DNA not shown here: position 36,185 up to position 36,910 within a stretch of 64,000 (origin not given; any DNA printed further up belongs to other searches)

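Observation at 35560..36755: Two copies of an unassigned ~110-120-aa domain interrupt the SprB-repeat array of gene 3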

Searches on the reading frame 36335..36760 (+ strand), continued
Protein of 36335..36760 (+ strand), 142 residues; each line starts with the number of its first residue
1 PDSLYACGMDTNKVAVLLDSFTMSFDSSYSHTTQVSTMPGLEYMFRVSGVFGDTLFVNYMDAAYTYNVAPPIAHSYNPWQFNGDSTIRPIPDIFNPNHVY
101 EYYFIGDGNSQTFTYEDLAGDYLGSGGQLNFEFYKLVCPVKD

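Call 57: search_protein_families(library=ncbifam, alignment_id=A3, max_evalue=1)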
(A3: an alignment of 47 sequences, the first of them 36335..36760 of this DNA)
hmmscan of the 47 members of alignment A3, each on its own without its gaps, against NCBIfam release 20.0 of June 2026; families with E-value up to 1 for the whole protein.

A. member 1, window:36335-36760:+ (142 aa): 0 families

B. families by the number of members that match (of 47 scanned): 9 families
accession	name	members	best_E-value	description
NF038126.1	PEP_CTERM_FxDxF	2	0.03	FxDxF family PEP-CTERM protein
NF033554.9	floc_PepA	1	0.0088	flocculation-associated PEP-CTERM protein PepA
NF008462.0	PRK11346.1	1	0.042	protein YibB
NF058626.1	GFO_1090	1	0.06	GFO_1090 family protein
NF008946.0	PRK12293.1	1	0.1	ATP phosphoribosyltransferase regulatory subunit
NF006671.0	PRK09219.1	1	0.12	xanthine phosphoribosyltransferase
NF011288.0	PRK14699.1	1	0.14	replication factor A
TIGR03000.1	plancto_dom_1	1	0.14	TIGR03000 domain-containing protein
NF006919.1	PRK09410.1-1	1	0.18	PTS ascorbate transporter subunit IIC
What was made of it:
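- Tried and rejected: NCBIfam gave only chance-level hits, such as PEP-CTERM FxDxF at E 0.03, probably caused by a PEP-CTERM tail in one member (call 57).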

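Call 60: fold_search(model_id=the predicted structure, library=viral)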
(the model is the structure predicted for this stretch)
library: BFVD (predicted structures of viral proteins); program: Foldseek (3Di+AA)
matches with E <= 10: 1542; with E <= 0.001: 1
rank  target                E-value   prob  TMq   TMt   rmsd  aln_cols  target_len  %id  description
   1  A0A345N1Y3            1.2e-05  1.00  0.50  0.21   4.9       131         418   15  (no name in the UniProt tables at hand)
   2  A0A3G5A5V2            2.0e-03  0.99  0.39  0.39   7.3       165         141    9  Uncharacterized protein [Harvfovirus sp.]
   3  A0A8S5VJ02            3.6e-03  1.00  0.42  0.17   5.3       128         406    9  Uncharacterized protein [Ackermannviridae sp.]
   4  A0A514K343            3.8e-03  1.00  0.46  0.25   7.5       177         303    8  Uncharacterized protein [Nitrosopumilus spindle-shaped virus]
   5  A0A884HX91            3.8e-03  0.98  0.35  0.41  10.4       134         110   13  (no name in the UniProt tables at hand)
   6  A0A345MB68            4.2e-03  1.00  0.45  0.35   7.9       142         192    9  Minor tail protein [Gordonia phage Beyoncage]
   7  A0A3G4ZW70            4.5e-03  0.89  0.32  0.27  11.4       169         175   11  Uncharacterized protein [Faunusvirus sp.]
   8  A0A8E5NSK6            4.7e-03  0.91  0.31  0.36   9.2       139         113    9  (no name in the UniProt tables at hand)
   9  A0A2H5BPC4            7.0e-03  0.99  0.34  0.09   6.2       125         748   14  Tail spike protein [Salmonella phage Mutine]
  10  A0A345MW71            7.4e-03  0.80  0.31  0.24  12.5       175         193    6  (no name in the UniProt tables at hand)
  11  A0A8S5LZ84            7.8e-03  1.00  0.45  0.07   5.8       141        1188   13  Tail protein [Caudovirales sp. ct7oE3]
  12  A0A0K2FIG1            8.2e-03  0.84  0.31  0.22   8.2       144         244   12  Tail fiber protein [Achromobacter phage phiAxp-2]
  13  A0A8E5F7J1            8.7e-03  0.66  0.25  0.28  10.1       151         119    8  (no name in the UniProt tables at hand)
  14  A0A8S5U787            9.2e-03  0.57  0.27  0.08  12.8       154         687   10  Uncharacterized protein [Podoviridae sp. cthau23]
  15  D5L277                1.0e-02  0.96  0.36  0.41   6.6       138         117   12  Uncharacterized protein [uncultured virus]
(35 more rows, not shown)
